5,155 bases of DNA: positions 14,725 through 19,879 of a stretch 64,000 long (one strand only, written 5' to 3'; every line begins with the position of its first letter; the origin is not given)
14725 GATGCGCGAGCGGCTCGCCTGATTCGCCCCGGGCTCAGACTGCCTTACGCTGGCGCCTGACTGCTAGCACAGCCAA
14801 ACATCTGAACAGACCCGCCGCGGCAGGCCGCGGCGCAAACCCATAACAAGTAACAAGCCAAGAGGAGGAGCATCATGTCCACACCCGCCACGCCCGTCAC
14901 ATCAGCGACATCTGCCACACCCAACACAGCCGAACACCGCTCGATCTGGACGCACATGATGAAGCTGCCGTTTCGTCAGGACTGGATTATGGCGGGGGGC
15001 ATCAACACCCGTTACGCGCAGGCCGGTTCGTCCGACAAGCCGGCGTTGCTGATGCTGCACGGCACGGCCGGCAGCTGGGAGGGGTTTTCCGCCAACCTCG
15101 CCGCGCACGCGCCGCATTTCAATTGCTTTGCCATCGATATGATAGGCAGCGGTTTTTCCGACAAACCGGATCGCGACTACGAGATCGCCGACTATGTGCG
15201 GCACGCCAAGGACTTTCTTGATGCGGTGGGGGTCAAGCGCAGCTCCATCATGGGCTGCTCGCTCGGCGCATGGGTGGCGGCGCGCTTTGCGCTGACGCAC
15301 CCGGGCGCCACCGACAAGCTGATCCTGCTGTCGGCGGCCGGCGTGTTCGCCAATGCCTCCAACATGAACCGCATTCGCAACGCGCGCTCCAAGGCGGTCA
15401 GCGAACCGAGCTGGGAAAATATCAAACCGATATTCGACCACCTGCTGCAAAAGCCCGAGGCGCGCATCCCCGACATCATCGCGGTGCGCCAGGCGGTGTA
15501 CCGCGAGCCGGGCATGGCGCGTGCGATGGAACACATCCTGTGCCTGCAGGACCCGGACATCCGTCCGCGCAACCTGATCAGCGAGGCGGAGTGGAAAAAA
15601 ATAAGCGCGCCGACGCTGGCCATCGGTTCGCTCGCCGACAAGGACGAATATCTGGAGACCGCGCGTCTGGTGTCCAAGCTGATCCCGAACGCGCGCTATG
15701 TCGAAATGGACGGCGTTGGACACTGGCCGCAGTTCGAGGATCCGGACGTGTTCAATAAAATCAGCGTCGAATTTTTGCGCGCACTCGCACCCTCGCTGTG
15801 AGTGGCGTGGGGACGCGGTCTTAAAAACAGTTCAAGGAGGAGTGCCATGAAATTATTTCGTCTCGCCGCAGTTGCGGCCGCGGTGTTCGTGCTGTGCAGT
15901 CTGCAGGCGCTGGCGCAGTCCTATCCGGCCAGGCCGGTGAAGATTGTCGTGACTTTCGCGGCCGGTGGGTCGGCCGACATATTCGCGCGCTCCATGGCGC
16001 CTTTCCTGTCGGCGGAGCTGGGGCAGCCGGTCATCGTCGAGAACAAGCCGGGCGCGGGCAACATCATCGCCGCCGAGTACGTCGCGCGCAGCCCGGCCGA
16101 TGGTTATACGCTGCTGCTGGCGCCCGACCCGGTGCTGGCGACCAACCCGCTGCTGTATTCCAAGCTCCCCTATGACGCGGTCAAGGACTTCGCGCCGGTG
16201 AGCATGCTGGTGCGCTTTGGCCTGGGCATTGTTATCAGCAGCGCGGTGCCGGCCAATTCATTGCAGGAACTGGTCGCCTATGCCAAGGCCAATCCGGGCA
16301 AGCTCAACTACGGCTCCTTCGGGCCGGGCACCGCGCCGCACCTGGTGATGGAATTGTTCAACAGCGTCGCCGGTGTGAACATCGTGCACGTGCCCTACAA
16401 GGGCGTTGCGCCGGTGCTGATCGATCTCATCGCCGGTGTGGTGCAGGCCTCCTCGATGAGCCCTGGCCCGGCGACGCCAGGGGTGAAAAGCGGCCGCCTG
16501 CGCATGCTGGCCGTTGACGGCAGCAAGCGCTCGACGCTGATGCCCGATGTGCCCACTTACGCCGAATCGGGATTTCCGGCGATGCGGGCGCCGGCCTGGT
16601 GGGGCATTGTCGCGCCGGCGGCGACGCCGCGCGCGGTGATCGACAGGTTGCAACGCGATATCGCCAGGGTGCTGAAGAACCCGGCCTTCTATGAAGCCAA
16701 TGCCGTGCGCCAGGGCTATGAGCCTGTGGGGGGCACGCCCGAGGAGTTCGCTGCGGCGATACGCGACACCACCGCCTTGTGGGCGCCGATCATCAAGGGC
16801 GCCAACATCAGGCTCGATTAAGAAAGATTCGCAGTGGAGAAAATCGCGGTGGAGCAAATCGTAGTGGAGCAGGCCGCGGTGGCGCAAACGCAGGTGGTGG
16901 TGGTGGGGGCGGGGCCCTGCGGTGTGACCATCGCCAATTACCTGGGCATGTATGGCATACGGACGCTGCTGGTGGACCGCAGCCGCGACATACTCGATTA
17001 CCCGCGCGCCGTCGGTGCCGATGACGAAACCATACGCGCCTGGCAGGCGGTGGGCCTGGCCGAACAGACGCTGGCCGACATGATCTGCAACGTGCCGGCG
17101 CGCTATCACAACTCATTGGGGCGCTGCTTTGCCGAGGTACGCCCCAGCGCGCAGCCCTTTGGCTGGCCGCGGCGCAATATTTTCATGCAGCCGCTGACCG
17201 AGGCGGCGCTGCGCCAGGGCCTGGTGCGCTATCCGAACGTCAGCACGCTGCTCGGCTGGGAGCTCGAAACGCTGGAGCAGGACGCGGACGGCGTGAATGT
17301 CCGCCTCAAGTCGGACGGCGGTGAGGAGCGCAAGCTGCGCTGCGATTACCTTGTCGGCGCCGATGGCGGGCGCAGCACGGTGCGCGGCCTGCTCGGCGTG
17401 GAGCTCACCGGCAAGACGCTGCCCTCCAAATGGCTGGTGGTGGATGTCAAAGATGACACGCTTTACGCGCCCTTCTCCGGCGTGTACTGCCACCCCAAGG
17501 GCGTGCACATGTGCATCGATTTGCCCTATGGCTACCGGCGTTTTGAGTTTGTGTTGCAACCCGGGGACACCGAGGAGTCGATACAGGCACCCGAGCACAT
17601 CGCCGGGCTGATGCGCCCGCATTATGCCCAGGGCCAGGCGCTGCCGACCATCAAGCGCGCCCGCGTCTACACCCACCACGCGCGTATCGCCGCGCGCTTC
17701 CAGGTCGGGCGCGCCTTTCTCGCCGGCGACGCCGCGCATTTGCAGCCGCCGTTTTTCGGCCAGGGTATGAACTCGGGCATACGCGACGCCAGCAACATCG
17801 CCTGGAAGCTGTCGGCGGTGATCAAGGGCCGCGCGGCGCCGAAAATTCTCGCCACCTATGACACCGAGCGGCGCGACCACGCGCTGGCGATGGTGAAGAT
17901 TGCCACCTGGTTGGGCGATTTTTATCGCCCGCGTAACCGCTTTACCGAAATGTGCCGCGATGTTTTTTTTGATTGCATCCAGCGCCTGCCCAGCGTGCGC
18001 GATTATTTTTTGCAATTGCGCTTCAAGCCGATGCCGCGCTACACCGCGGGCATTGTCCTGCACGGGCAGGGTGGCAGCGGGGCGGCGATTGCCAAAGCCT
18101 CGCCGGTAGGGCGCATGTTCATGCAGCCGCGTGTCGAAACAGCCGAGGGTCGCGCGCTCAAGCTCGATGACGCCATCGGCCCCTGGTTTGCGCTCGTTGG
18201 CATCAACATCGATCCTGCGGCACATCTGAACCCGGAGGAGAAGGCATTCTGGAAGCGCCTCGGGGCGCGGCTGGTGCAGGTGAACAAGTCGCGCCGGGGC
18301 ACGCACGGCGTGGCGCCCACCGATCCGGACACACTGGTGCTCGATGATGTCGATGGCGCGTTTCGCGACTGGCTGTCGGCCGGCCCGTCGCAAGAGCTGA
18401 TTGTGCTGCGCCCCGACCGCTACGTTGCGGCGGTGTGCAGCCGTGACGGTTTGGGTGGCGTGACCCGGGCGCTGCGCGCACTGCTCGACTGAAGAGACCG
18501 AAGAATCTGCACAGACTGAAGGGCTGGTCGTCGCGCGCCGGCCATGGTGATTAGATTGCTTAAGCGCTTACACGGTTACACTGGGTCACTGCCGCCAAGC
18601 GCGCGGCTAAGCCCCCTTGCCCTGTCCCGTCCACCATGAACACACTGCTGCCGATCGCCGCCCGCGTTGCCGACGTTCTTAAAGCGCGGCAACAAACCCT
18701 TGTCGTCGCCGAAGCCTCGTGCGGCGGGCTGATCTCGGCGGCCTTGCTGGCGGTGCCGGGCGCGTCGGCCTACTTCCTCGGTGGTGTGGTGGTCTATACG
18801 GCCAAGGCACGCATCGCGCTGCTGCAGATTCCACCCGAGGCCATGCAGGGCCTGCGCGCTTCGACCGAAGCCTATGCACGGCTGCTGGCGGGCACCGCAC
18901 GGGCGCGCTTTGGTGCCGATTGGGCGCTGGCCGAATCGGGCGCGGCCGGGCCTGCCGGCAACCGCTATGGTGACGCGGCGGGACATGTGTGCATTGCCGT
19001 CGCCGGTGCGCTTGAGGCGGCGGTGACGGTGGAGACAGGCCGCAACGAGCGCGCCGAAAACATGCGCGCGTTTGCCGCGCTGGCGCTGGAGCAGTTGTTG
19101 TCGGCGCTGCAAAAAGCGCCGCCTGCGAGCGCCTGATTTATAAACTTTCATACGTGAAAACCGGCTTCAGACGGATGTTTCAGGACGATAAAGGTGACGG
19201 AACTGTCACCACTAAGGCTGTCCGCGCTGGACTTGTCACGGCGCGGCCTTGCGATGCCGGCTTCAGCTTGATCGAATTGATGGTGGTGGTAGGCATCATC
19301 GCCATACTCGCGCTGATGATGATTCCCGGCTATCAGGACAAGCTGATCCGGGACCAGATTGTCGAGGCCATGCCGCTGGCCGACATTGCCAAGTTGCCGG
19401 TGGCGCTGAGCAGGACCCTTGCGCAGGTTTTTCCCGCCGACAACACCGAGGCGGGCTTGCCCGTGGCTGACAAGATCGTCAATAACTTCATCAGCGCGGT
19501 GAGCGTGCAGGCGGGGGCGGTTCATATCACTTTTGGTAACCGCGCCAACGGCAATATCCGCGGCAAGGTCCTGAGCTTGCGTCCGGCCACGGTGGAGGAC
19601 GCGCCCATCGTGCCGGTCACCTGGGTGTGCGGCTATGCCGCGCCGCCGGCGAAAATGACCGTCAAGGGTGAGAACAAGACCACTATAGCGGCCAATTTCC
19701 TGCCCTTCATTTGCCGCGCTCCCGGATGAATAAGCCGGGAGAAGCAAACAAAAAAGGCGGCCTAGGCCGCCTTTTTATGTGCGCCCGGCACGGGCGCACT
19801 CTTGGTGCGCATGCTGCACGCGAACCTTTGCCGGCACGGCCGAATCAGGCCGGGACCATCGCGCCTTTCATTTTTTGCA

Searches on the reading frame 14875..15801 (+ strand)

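Call 90: search_protein_families(library=pfam, proteins=[window:14875-15801:+], max_evalue=0.0001)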
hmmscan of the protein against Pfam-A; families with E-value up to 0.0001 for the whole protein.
window:14875-15801:+ (308 aa): 3 families
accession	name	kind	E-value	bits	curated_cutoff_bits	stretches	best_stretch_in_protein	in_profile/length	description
PF00561.26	Abhydrolase_1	-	2.4e-22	80.2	25.8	1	56-290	1-245/245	alpha/beta hydrolase fold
PF12697.13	Abhydrolase_6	-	1.5e-20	75.2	26.3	1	58-294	1-215/217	Alpha/beta hydrolase family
PF12146.15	Hydrolase_4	-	2.8e-08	33.8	27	1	55-171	4-126/239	Serine aminopeptidase, S33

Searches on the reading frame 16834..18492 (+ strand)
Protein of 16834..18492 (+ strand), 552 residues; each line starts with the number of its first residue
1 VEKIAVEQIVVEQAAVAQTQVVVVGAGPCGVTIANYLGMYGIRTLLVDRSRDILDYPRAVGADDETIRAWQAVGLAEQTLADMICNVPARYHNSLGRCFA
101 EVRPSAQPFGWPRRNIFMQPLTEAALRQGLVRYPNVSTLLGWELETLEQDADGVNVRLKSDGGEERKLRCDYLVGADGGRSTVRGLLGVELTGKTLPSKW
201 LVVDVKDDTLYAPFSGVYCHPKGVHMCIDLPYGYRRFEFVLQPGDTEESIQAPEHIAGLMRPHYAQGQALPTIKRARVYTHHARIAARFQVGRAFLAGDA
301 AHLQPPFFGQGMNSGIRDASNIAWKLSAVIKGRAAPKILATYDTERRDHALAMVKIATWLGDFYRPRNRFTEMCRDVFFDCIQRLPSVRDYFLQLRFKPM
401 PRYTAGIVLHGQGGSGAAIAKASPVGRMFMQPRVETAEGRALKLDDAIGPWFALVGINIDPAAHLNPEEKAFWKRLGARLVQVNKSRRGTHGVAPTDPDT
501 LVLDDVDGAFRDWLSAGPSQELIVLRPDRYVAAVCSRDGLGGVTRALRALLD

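Call 64: search_protein_families(library=pfam, proteins=[window:16834-18492:+], max_evalue=0.001)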
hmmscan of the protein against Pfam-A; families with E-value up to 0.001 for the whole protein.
window:16834-18492:+ (552 aa): 3 families
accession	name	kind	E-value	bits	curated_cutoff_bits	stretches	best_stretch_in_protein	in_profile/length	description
PF01494.25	FAD_binding_3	-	1.2e-70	238.9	22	1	19-355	2-347/349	FAD binding domain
PF07992.20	Pyr_redox_2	-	2.2e-06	27.8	26.1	1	20-194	2-125/291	Pyridine nucleotide-disulphide oxidoreductase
PF01946.23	Thi4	-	0.0005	19.8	26.2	1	7-50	6-50/235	Thi4 family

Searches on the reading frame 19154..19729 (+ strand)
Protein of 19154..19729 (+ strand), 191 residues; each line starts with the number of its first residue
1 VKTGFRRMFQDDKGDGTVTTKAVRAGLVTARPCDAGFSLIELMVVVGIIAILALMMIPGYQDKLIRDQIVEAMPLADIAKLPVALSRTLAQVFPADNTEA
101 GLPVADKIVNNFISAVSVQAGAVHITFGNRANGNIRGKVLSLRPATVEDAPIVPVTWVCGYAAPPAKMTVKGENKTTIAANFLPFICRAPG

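Call 64: search_protein_families(library=pfam, proteins=[window:19154-19729:+], max_evalue=0.001)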
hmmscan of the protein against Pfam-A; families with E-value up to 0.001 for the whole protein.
window:19154-19729:+ (191 aa): 2 families
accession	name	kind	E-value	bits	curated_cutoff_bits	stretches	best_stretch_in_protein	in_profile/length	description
PF00114.24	Pilin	-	1.7e-11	45.4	22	1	68-188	4-108/108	Pilin (bacterial filament)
PF07963.17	N_methyl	-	9.1e-08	31.8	21.2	1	34-56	4-26/27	Prokaryotic N-terminal methylation motif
